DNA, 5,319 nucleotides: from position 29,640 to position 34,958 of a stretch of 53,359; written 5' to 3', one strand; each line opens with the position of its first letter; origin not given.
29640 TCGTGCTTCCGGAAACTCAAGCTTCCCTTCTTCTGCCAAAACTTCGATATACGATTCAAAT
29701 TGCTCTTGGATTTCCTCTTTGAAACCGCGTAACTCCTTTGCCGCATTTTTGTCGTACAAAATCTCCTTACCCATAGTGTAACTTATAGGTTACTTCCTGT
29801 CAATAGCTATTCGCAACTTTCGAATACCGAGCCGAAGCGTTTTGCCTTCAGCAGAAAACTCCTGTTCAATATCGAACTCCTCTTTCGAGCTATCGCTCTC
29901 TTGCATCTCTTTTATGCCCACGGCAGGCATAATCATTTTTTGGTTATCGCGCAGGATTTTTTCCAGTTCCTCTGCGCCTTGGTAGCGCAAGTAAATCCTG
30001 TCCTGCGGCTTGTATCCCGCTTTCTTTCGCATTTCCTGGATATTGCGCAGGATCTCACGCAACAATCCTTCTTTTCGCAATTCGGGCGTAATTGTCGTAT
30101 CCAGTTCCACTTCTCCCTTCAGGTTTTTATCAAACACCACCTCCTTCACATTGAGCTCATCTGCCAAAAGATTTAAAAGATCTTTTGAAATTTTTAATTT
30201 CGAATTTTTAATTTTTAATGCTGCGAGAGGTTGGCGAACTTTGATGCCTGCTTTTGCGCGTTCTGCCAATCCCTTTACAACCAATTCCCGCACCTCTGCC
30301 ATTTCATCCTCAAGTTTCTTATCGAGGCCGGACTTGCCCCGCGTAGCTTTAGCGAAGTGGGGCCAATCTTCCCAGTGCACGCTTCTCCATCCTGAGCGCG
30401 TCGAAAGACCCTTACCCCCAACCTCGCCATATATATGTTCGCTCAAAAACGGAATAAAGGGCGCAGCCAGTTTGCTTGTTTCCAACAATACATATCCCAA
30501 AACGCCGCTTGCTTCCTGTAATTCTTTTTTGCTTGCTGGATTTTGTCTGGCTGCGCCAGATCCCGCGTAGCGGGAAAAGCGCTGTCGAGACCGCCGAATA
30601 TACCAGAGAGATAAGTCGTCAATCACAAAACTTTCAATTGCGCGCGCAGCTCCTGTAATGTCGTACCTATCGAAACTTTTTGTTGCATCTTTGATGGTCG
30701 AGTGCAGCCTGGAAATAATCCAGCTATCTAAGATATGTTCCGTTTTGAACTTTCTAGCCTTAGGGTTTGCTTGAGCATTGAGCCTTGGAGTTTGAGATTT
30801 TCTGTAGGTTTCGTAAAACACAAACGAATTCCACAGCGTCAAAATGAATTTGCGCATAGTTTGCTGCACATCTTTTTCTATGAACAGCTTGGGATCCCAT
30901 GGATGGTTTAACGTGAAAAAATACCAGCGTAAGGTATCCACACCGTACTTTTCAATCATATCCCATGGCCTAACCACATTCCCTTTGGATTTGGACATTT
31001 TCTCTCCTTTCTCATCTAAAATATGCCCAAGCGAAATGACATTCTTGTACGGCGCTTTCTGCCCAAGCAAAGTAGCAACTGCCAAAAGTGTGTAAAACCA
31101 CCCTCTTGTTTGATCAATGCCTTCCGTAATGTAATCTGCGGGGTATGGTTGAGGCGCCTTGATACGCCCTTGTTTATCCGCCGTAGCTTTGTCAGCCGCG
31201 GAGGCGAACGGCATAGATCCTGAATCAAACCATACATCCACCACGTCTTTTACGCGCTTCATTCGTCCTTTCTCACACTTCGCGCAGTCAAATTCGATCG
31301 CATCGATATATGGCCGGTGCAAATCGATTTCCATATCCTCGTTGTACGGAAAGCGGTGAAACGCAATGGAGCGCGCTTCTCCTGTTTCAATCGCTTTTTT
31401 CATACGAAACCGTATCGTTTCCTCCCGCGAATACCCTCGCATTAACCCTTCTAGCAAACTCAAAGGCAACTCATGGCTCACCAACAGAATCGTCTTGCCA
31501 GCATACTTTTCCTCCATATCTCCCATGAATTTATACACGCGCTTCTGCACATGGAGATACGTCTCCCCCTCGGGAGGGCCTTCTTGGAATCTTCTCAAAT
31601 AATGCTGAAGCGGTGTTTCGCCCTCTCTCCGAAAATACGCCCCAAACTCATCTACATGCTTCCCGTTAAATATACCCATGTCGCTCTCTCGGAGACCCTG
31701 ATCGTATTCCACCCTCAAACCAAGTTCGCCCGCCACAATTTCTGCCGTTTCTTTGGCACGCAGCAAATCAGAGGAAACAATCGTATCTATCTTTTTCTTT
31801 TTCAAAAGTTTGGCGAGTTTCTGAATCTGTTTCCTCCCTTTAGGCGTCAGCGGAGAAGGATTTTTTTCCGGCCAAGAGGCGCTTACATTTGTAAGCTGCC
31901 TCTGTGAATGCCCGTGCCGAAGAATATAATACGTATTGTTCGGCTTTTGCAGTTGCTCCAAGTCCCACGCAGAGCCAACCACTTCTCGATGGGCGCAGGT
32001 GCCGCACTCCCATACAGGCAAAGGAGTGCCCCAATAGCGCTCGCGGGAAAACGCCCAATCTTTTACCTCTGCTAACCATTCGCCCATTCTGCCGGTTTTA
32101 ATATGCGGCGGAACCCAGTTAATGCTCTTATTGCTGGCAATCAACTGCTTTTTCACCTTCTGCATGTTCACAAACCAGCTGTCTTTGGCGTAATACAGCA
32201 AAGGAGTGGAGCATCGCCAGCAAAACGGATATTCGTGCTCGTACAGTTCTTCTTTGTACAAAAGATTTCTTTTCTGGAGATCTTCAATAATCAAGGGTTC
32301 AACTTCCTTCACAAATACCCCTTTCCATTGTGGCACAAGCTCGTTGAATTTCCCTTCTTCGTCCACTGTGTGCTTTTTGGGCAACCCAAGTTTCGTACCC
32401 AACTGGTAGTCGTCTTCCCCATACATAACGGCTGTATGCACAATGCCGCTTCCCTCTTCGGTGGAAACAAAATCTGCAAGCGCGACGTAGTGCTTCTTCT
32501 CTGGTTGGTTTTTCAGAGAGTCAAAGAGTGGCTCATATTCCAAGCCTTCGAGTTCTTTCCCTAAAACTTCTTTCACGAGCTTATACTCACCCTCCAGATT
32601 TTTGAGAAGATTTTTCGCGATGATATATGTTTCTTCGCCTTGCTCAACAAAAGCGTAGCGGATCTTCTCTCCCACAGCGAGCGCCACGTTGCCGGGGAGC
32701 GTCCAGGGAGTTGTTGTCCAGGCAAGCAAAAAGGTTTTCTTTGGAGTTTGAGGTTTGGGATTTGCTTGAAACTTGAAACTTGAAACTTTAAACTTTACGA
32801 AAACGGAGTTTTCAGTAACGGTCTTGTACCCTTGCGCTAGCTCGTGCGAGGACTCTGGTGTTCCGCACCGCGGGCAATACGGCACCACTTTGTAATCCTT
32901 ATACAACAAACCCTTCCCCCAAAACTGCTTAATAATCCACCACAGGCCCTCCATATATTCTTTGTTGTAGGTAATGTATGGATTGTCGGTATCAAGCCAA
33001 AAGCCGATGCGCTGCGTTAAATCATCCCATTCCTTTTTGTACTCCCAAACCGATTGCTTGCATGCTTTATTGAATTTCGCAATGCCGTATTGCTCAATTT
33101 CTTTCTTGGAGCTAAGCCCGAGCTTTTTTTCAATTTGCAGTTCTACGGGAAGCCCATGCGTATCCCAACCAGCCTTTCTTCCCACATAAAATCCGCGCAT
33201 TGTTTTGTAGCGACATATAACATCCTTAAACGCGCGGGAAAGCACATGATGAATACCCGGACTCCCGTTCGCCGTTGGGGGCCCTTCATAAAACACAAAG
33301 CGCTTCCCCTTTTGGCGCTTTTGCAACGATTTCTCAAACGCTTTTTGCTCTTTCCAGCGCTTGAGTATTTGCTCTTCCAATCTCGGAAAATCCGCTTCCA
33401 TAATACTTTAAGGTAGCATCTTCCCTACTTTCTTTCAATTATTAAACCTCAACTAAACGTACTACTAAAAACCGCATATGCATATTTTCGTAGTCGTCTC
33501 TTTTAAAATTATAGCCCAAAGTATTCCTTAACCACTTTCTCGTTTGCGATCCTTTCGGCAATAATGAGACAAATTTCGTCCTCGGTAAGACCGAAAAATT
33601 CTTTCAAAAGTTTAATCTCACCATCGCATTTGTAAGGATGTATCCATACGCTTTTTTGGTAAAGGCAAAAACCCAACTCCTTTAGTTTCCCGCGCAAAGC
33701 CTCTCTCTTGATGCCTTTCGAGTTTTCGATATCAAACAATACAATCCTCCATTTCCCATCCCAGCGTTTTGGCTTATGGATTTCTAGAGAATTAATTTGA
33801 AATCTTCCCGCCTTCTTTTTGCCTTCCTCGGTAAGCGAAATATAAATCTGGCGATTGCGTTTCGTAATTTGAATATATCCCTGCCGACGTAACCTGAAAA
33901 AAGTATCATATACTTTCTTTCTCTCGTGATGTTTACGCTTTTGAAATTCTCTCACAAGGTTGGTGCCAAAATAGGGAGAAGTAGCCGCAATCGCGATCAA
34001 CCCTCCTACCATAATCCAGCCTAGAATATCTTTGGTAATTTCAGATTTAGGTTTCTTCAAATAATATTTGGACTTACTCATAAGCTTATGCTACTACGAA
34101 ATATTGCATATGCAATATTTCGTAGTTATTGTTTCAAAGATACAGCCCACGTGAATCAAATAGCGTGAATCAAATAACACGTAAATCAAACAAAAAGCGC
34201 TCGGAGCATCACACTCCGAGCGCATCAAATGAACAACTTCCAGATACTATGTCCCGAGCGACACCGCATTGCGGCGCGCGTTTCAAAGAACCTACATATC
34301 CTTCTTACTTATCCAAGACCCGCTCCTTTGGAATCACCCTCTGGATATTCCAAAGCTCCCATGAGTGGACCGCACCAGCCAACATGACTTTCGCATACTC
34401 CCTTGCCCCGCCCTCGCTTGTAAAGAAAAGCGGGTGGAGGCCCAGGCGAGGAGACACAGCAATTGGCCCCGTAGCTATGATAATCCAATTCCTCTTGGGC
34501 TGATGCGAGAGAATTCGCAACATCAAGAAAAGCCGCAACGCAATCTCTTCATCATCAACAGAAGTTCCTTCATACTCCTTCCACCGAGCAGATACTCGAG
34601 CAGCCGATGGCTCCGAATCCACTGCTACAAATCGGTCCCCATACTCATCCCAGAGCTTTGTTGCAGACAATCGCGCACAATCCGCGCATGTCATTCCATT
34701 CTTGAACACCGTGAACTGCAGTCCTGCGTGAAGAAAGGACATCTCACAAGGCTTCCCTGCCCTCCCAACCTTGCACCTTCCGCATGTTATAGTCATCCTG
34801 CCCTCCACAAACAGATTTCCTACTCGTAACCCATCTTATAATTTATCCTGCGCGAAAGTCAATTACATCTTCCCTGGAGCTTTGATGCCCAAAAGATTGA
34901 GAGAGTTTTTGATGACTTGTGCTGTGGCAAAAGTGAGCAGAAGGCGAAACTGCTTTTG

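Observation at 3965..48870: Mosaic of sharply bounded GC-rich single-gene islands wired to AT-rich host-type promoters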

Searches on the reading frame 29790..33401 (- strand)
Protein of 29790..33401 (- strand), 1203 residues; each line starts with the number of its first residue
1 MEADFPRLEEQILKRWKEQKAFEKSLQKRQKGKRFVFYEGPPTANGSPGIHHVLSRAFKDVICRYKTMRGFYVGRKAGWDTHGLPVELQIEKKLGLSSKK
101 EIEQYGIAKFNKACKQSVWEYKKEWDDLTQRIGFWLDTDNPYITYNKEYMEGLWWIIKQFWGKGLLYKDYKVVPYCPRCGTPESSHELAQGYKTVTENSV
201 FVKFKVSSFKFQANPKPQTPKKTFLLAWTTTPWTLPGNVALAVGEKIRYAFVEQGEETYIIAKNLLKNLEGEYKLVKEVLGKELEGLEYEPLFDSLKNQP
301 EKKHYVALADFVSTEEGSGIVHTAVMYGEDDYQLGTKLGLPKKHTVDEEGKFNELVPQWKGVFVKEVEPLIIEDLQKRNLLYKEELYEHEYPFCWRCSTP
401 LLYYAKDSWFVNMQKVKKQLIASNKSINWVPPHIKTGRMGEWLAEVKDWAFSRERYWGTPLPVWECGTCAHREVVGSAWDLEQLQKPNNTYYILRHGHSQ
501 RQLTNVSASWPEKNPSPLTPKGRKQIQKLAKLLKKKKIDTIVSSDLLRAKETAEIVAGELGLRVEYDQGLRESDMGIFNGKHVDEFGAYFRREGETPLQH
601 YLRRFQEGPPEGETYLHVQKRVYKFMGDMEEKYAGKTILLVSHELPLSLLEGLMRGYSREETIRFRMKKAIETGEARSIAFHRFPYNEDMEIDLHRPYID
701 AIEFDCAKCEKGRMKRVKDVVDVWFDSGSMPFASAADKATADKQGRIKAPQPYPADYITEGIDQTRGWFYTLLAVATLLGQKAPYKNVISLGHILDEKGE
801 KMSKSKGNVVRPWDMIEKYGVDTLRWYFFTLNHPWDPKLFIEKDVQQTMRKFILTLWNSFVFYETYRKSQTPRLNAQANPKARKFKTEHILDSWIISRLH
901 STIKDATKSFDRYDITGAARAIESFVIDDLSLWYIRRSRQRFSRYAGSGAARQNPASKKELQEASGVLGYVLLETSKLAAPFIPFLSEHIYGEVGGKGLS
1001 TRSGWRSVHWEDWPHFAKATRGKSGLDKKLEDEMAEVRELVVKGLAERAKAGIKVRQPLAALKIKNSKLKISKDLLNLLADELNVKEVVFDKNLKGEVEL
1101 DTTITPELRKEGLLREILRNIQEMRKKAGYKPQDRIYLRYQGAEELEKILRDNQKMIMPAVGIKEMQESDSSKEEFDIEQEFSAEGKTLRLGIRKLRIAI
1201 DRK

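Call 10: search_protein_families(library=pfam, proteins=[window:29790-33401:-], max_evalue=0.001)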
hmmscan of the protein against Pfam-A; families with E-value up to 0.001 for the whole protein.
window:29790-33401:- (1203 aa): 7 families
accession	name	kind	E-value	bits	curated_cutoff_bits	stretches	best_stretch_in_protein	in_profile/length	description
PF00133.28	tRNA-synt_1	-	7.6e-113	377.8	22.7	2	11-467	1-249/414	tRNA synthetases class I (I, L, M and V)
PF00300.27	His_Phos_1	-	5e-36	124.6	21.7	1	492-669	2-173/194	Histidine phosphatase superfamily (branch 1)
PF08264.19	Anticodon_1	-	1.7e-25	90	25.1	1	892-1060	1-145/148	Anticodon-binding domain of tRNA ligase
PF19302.4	DUF5915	-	6e-20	72.1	27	1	1028-1195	36-194/195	Domain of unknown function (DUF5915)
PF09334.17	tRNA-synt_1g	-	7.4e-18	64.9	20.1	2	768-849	294-375/391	tRNA synthetases class I (M)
PF01921.24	tRNA-synt_1f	-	5.1e-06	26.1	27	1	774-852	256-332/360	tRNA synthetases class I (K)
PF01406.26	tRNA-synt_1e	-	0.00066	19.6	27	0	792-832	245-284/301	tRNA synthetases class I (C) catalytic domain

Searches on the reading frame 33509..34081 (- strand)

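Call 11: search_protein_families(library=pfam, proteins=[window:33509-34081:-], max_evalue=0.001)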
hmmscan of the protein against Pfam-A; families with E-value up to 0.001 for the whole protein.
window:33509-34081:- (190 aa): 3 families
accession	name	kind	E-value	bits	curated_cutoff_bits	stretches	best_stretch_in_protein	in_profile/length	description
PF20803.2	PaaX_M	-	1.6e-18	67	24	1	105-177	2-73/83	PaaX protein central Cas2-like domain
PF22665.2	DUF6293_C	-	6.7e-05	23.7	27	1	36-90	53-97/101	DUF6293 C-terminal winged helix domain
PF03551.20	PadR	-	0.00037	20.9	27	1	29-91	2-73/75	Transcriptional regulator PadR-like family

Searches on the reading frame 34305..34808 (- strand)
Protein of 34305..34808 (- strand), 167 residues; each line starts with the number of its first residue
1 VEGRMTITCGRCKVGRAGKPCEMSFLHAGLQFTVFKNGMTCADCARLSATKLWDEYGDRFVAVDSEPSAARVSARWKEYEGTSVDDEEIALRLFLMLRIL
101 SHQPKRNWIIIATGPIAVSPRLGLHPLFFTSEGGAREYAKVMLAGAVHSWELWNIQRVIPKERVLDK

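Call 8: search_protein_families(library=pfam, proteins=[window:34305-34808:-], max_evalue=0.01)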
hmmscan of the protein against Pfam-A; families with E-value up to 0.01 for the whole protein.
window:34305-34808:- (167 aa): 0 families

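Call 64: search_protein_families(library=ncbifam, proteins=[window:34305-34808:-], max_evalue=0.01)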
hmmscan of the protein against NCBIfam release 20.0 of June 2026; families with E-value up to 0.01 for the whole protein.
window:34305-34808:- (167 aa): 0 families

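Call 83: search_protein_families(library=pfam, proteins=[window:34305-34808:-], max_evalue=1)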
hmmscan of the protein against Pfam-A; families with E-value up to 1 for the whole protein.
window:34305-34808:- (167 aa): 1 family
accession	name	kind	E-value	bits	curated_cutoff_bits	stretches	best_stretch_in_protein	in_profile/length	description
PF00403.32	HMA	-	0.39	11.6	24.8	1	33-70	1-38/62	Heavy-metal-associated domain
